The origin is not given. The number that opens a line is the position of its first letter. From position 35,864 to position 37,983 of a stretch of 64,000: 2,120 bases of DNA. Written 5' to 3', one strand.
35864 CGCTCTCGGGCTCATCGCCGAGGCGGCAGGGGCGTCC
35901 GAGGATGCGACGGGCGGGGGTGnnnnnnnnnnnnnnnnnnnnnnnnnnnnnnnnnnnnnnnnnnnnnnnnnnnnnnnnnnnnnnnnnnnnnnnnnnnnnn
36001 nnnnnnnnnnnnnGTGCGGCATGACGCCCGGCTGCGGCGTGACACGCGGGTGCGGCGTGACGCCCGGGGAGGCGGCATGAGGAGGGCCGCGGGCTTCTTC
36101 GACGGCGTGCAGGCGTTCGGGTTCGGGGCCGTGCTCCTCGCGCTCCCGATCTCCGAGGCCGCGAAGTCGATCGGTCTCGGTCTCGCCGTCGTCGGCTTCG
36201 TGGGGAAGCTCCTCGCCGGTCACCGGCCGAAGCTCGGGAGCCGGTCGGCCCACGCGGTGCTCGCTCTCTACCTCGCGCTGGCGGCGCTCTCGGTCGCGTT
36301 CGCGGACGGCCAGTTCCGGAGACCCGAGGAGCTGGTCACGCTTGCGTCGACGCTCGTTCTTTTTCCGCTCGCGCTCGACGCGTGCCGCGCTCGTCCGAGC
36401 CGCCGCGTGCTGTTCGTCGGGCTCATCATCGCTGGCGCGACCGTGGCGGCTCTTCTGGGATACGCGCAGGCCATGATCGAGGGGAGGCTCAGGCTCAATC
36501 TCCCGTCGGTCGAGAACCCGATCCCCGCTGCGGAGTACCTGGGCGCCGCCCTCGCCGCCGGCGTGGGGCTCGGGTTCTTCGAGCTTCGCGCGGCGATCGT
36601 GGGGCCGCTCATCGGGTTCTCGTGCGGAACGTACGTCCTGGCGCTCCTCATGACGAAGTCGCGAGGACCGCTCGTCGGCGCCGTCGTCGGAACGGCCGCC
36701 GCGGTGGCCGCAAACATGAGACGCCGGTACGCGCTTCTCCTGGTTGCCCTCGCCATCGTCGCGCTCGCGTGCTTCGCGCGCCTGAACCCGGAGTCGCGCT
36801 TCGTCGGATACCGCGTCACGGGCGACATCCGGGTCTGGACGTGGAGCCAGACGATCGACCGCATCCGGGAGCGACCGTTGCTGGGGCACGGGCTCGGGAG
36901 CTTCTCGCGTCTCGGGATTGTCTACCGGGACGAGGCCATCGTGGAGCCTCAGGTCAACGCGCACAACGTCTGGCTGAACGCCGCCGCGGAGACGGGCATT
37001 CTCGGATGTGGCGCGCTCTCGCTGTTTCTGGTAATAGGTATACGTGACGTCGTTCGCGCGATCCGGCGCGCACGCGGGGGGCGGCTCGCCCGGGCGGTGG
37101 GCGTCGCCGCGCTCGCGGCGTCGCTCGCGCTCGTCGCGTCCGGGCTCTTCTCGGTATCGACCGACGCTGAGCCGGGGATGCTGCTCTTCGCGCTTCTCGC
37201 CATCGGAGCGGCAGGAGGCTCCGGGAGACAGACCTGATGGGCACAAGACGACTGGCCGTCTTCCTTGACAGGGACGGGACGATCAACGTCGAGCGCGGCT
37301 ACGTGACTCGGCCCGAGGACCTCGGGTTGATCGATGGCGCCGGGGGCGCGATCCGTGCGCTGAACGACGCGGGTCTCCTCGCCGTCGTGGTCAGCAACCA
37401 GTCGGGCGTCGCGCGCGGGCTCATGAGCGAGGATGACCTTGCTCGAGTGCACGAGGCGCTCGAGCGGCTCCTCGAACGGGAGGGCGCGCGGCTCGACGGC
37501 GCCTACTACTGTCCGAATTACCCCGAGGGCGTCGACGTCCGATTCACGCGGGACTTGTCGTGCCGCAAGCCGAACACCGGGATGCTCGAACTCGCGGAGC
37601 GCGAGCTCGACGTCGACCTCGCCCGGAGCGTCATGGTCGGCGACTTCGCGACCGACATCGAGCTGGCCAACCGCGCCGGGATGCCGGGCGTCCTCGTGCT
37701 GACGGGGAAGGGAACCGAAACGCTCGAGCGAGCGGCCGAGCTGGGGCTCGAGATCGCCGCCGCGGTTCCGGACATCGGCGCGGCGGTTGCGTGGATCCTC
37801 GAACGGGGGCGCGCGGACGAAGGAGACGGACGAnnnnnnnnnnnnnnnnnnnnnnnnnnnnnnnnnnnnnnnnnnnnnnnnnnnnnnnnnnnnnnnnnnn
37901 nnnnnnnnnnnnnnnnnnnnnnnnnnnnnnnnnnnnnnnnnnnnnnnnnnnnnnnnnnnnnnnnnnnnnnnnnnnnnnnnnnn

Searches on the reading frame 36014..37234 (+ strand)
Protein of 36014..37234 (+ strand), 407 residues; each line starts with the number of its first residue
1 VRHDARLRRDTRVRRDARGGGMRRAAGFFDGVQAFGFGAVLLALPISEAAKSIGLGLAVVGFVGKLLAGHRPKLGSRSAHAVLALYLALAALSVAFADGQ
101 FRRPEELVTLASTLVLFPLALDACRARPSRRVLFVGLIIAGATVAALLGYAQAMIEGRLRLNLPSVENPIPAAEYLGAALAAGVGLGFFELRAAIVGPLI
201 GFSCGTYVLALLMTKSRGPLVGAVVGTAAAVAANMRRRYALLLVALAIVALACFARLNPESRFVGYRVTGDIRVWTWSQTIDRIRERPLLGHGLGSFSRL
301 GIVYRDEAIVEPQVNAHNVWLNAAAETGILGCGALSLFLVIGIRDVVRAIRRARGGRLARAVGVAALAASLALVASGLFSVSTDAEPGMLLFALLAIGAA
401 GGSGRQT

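Call 12: search_protein_families(library=pfam, proteins=[window:36014-37234:+], max_evalue=0.001)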
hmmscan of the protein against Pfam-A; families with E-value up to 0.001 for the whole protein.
window:36014-37234:+ (407 aa): 1 family
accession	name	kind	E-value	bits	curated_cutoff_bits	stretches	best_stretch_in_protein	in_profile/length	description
PF04932.20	Wzy_C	-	4e-15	56.3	31.7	1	206-332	5-145/149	O-Antigen ligase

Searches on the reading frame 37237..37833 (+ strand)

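Call 12: search_protein_families(library=pfam, proteins=[window:37237-37833:+], max_evalue=0.001)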
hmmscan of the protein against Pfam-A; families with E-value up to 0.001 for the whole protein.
window:37237-37833:+ (199 aa): 4 families
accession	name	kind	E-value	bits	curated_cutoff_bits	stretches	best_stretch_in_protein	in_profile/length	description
PF13242.12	Hydrolase_like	-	1.2e-17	64.1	22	1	109-167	2-61/75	HAD-hyrolase-like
PF00702.32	Hydrolase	-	1.7e-06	29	26.4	1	21-148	89-191/191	haloacid dehalogenase-like hydrolase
PF13419.12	HAD_2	-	1.5e-05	25.6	23.8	1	105-153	129-177/178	Haloacid dehalogenase-like hydrolase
PF08645.17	PNK3P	-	2.6e-05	24.5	22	1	38-140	37-129/161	Polynucleotide kinase 3 phosphatase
